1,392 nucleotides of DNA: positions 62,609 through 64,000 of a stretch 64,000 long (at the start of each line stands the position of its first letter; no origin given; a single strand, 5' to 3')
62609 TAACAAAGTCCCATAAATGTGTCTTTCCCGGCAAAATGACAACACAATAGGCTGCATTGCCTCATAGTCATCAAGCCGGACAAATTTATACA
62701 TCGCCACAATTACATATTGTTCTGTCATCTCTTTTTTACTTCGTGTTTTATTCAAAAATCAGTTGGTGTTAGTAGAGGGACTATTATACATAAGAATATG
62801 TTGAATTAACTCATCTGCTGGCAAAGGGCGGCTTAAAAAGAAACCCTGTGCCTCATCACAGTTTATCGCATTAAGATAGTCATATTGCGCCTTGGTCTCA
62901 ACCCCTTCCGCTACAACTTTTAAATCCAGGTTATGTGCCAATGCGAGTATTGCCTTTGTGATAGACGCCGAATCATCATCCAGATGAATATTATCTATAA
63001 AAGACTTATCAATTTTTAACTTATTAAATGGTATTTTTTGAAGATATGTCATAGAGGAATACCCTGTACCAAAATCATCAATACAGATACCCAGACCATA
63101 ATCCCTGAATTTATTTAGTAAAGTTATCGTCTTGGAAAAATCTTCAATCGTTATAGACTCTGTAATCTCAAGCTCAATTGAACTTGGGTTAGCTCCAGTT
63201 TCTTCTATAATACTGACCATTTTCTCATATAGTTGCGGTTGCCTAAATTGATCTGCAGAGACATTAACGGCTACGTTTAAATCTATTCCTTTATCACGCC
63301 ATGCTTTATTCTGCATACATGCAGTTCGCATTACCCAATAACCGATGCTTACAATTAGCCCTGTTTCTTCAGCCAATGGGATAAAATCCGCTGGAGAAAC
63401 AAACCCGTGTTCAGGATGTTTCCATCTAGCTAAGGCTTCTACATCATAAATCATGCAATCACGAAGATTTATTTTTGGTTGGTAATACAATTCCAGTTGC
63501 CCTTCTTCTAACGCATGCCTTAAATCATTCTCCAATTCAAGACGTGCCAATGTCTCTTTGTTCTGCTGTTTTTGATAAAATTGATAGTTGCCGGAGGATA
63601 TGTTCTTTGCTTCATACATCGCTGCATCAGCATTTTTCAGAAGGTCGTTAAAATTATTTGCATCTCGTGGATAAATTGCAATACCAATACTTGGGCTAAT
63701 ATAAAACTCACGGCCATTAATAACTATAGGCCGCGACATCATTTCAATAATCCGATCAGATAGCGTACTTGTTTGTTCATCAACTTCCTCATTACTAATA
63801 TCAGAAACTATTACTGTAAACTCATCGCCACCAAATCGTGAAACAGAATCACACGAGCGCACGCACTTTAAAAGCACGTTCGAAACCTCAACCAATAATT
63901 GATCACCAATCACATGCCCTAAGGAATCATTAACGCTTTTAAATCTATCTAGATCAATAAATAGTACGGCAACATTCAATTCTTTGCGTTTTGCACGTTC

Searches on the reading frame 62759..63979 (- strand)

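Call 73: search_protein_families(library=pfam, proteins=[window:62759-63979:-], max_evalue=1e-8)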
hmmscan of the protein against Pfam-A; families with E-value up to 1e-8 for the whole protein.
window:62759-63979:- (406 aa): 2 families
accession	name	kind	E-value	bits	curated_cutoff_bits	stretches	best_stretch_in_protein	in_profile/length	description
PF00563.25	EAL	-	1.1e-74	251.2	31.3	1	151-385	2-236/236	EAL domain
PF00990.26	GGDEF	-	9.7e-37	126.7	23.8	1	2-127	32-157/161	Diguanylate cyclase, GGDEF domain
